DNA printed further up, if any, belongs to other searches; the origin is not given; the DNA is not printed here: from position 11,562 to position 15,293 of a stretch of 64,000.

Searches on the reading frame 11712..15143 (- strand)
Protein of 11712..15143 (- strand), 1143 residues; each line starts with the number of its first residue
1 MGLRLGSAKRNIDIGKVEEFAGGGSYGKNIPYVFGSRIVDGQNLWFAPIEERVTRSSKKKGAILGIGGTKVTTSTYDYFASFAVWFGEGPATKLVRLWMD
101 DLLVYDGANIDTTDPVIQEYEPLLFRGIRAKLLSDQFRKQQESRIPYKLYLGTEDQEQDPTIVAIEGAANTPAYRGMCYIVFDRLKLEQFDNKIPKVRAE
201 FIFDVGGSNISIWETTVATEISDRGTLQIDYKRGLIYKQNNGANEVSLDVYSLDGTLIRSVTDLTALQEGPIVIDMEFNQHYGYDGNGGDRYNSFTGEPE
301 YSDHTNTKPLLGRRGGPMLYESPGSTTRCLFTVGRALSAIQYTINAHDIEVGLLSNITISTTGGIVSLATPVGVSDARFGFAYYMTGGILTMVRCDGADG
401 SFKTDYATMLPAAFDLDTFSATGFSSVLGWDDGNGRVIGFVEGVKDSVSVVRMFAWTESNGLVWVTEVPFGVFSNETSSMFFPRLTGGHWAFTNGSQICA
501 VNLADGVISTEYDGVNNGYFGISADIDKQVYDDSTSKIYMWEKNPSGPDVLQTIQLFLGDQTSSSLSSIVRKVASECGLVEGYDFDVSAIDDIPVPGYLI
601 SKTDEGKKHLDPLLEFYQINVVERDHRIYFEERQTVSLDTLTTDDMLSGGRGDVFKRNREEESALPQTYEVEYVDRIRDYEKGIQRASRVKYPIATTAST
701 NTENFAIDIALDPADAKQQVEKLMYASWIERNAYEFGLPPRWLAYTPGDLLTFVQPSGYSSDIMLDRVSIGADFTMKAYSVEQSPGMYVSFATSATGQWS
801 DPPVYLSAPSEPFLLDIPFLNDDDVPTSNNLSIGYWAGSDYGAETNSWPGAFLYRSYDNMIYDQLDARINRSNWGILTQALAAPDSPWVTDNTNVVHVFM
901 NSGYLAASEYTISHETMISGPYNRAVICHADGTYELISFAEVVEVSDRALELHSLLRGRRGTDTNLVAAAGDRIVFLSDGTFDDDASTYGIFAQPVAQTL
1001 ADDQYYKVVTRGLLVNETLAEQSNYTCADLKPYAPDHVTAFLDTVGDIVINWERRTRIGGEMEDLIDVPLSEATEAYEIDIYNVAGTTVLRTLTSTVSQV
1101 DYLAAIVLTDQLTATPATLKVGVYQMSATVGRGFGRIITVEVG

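Call 66: search_dna_similar(query=window:11712-15143:-, collection=phages, mode=protein, max_rows=15)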
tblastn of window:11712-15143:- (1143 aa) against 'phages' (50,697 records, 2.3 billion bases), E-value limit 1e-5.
Records with a match: 111; places in all: 137; records where one place covers at least 80% of the query: 17.
Best place of each record, by identity: <60% 111.
By first word of the organism name: Caulobacter 39; Rhodobacter 24; Brevundimonas 8; Roseobacter 7; Bacteriophage 4; Dinoroseobacter 4; Caudoviricetes 3; Tetraselmis 3; Ruegeria 2; Erythrobacter 2; and 11 more.
By host as written in the record: Rhodobacter capsulatus YW1 23; Caulobacter vibrioides CB15 22; - 9; Caulobacter crescentus NA1000 6; Caulobacter vibrioides 6; Brevundimonas pondensis LVF1 6; Caulobacter crescentus 6; Roseobacter denitrificans OCh114 4; and 20 more.
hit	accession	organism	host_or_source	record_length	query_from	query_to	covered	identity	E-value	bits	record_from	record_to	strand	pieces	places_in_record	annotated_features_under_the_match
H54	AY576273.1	Alphaproteobacteria phage PhiJL001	-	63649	25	1142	82%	30.7%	3e-74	379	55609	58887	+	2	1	gp86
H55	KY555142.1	Caulobacter phage Ccr10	Caulobacter crescentus NA1000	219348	25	1141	98%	24.4%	7e-57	223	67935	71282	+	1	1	hypothetical protein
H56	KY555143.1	Caulobacter phage Ccr2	Caulobacter crescentus NA1000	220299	25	1141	98%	24.4%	7e-57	223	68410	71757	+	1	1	hypothetical protein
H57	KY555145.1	Caulobacter phage Ccr29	Caulobacter crescentus NA1000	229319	25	1141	98%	24.4%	7e-57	223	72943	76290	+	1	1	gene transfer agent host specificity protein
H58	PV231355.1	Caulobacter phage RBC11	Caulobacter vibrioides CB15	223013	25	1141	98%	23.9%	5e-57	223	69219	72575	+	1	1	host specificity protein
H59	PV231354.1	Caulobacter phage RBC8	Caulobacter vibrioides CB15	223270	25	1141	98%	23.9%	5e-57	223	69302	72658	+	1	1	host specificity protein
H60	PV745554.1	Caulobacter phage BL64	Caulobacter vibrioides CB15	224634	25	1141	98%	23.9%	5e-57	223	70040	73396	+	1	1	tail protein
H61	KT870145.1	Roseobacter phage DSS3P8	Ruegeria pomeroyi DSS-3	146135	25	1137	77%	29.0%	4e-51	292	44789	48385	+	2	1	gene transfer agent host specificity protein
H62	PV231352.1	Caulobacter phage RBC63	Caulobacter vibrioides CB15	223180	25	1078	92%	24.0%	1e-54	215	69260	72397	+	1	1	tail protein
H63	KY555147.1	Caulobacter phage Ccr34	Caulobacter crescentus NA1000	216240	25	1141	83%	26.3%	4e-39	252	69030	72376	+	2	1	gene transfer agent host specificity protein (x2)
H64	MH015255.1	Ruegeria phage vB_RpoS-V10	Ruegeria pomeroyi DSS-3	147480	25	1137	77%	28.5%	4e-51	292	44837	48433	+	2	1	hypothetical protein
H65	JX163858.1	Caulobacter phage phiCbK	Caulobacter crescentus CB15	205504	25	1141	83%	26.3%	3e-39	253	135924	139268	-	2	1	hypothetical protein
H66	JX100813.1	Caulobacter phage phiCbK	Caulobacter vibrioides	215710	25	1141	83%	26.2%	3e-39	252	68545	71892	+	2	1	putative tail protein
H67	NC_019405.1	Caulobacter phage phiCbK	Caulobacter vibrioides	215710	25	1141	83%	26.2%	3e-39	252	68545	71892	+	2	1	tail protein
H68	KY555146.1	Caulobacter phage Ccr32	Caulobacter crescentus NA1000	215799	25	1141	83%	26.2%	3e-39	252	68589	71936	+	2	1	gene transfer agent host specificity protein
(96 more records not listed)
